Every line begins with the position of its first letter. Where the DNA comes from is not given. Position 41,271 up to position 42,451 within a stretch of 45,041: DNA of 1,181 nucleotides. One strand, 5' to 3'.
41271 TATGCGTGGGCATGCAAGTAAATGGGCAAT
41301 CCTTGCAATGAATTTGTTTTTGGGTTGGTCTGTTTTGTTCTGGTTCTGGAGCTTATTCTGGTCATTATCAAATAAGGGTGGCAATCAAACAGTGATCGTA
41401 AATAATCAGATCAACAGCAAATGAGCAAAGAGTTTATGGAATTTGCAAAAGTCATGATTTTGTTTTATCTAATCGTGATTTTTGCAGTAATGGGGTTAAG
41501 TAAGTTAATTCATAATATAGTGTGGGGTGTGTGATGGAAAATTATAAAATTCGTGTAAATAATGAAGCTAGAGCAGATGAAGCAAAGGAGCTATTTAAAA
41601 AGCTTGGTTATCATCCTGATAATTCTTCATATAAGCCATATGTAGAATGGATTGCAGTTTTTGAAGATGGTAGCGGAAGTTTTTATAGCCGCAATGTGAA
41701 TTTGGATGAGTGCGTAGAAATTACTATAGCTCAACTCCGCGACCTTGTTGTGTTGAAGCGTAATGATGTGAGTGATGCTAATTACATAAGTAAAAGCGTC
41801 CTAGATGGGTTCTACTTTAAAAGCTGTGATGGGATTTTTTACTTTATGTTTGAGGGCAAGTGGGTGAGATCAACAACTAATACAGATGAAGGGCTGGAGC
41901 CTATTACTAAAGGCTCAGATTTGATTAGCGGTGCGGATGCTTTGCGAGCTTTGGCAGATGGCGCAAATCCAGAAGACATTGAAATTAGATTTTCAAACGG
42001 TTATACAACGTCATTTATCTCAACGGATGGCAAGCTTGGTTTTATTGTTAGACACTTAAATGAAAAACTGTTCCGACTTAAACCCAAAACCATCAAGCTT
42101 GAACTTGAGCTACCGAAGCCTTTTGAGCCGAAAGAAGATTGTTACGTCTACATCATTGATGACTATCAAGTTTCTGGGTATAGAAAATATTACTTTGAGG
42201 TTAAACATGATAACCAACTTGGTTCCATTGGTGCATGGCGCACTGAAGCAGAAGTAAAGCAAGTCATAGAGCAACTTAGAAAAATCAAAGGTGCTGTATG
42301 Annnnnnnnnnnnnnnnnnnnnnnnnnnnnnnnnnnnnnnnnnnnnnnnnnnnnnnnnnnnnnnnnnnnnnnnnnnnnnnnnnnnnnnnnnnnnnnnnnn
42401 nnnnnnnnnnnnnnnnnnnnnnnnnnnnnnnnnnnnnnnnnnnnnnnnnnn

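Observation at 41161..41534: Palindrome-controlled superinfection exclusion pair: Imm-like membrane protein plus coupled 37-aa TM peptide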

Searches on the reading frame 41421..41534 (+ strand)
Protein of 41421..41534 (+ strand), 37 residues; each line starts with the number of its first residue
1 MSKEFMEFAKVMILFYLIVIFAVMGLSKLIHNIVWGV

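Call 3: search_protein_families(library=pfam, proteins=[window:41421-41534:+], max_evalue=1)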
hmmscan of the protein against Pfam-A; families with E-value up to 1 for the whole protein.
window:41421-41534:+ (37 aa): 0 families

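Call 10: search_protein_families(library=phrogs, proteins=[window:41421-41534:+], max_evalue=0.01)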
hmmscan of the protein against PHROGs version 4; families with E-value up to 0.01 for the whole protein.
window:41421-41534:+ (37 aa): 1 family
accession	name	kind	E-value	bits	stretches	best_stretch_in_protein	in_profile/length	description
phrog_11840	-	unknown function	1.2e-27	96.4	1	1-37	1-37/37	-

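Call 52: search_dna_similar(query=window:41421-41531:+, collection=phages, mode=protein, max_evalue=1, rows=spread, max_rows=25)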
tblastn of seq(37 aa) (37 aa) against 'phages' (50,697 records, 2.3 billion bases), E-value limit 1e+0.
Records with a match: 74; places in all: 74; records where one place covers at least 80% of the query: 74.
Best place of each record, by identity: >=99% 9; 90-95% 26; 80-90% 39.
By first word of the organism name: Acinetobacter 74.
By host as written in the record: Acinetobacter baumannii 38; - 6; Acinetobacter sp. 5; Acinetobacter baumannii 02 3; Acinetobacter baumannii AB2 2; Acinetobacter baumannii YMC/13/01/C62 2; Acinetobacter baumannii XH386 1; Acinetobacter baumannii strain MRAB10-230 1; and 16 more.
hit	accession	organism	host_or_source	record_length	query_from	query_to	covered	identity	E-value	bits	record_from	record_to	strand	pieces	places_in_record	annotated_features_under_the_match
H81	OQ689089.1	Acinetobacter phage P1068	medical sewage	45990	1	37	100%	100.0%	1e-15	73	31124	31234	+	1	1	hypothetical protein | immunity to superinfection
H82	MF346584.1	Acinetobacter phage AbP2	Acinetobacter baumannii AB2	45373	1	37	100%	100.0%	1e-15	73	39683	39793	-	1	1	hypothetical protein | putative immunity protein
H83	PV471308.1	Acinetobacter phage HN_Aba_01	Acinetobacter baumannii Aba_01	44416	1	37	100%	100.0%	1e-15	73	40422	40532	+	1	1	hypothetical protein | superinfection immunity protein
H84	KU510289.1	Acinetobacter phage LZ35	Acinetobacter baumannii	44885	1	37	100%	94.6%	6e-15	71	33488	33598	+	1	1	hypothetical protein | putative superinfection immunity protein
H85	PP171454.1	Acinetobacter phage vB_AbaM_fThrA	Acinetobacter baumannii Tehran-1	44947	1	37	100%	91.9%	9e-15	70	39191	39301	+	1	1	hypothetical protein | superinfection immunity protein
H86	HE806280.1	Acinetobacter phage AP22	Acinetobacter baumannii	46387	1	37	100%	91.9%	2e-14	69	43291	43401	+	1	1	hypothetical protein | putative superinfection immunity protein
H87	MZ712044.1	Acinetobacter phage BUCT629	Acinetobacter baumannii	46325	1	37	100%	91.9%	2e-14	69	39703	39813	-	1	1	hypothetical protein | putative superinfection immunity protein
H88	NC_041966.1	Acinetobacter phage WCHABP1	Acinetobacter baumannii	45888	1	37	100%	91.9%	2e-14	69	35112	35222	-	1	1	hypothetical protein | immunity to superinfection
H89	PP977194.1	Acinetobacter phage vB_AbaM-SPB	Acinetobacter baumannii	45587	1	37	100%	91.9%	2e-14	69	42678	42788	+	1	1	superinfection immunity protein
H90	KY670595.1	Acinetobacter phage WCHABP12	Acinetobacter baumannii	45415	1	37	100%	91.9%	2e-14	69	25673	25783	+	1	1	hypothetical protein | putative superinfection immunity protein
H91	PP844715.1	Acinetobacter phage vB_AbaM-SPA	Acinetobacter baumannii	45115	1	37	100%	91.9%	2e-14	69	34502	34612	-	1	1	superinfection immunity protein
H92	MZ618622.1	Acinetobacter phage Abp95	Acinetobacter baumannii AB2013-95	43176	1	37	100%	91.9%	2e-14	69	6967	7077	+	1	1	hypothetical protein (x2)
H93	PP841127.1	Acinetobacter phage vB_Ab_01_KEN_01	Acinetobacter baumannii 01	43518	1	37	100%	89.2%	4e-14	68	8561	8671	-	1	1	hypothetical protein | superinfection immunity protein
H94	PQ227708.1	Acinetobacter phage vB_Aba_QH4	Acinetobacter baumannii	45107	1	37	100%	89.2%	2e-13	67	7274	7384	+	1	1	hypothetical protein | immunity protein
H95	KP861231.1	Acinetobacter phage YMC11/12/R1215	Acinetobacter sp.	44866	1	37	100%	89.2%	2e-13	67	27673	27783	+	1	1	hypothetical protein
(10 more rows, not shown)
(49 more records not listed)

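Call 60: search_protein_families(library=padloc, proteins=[window:41421-41531:+], max_evalue=0.01)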
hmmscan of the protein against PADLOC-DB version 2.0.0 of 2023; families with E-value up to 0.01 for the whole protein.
window:41421-41531:+ (37 aa): 0 families

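Call 61: search_protein_families(library=ncbifam, proteins=[window:41421-41531:+], max_evalue=0.01)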
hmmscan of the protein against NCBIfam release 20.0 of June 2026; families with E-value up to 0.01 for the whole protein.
window:41421-41531:+ (37 aa): 0 families

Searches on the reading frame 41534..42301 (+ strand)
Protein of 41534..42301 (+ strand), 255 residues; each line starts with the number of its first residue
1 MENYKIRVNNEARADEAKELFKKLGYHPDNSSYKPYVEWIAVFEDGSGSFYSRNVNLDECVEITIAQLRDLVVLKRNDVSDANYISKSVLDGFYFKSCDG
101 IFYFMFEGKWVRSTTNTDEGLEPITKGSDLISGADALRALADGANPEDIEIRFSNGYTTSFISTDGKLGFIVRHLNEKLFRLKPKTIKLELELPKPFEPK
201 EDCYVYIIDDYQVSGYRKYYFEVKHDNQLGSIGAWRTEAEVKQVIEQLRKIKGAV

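Call 3: search_protein_families(library=pfam, proteins=[window:41534-42301:+], max_evalue=1)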
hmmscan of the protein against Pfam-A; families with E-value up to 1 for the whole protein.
window:41534-42301:+ (255 aa): 1 family
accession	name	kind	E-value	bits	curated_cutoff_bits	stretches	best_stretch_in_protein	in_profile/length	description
PF20111.4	DUF6501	-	0.042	14.1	23.8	1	202-222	44-65/67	Family of unknown function (DUF6501)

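Call 10: search_protein_families(library=phrogs, proteins=[window:41534-42301:+], max_evalue=0.01)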
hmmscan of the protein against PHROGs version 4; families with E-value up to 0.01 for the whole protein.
window:41534-42301:+ (255 aa): 1 family
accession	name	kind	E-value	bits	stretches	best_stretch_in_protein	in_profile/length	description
phrog_7617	-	unknown function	4.6e-119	397.5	1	1-255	1-256/256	-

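Call 60: search_protein_families(library=padloc, proteins=[window:41534-42298:+], max_evalue=0.01)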
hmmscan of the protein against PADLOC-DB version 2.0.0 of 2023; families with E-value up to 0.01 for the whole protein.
window:41534-42298:+ (255 aa): 0 families

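Call 61: search_protein_families(library=ncbifam, proteins=[window:41534-42298:+], max_evalue=0.01)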
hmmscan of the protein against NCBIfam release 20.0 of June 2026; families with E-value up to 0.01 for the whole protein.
window:41534-42298:+ (255 aa): 0 families
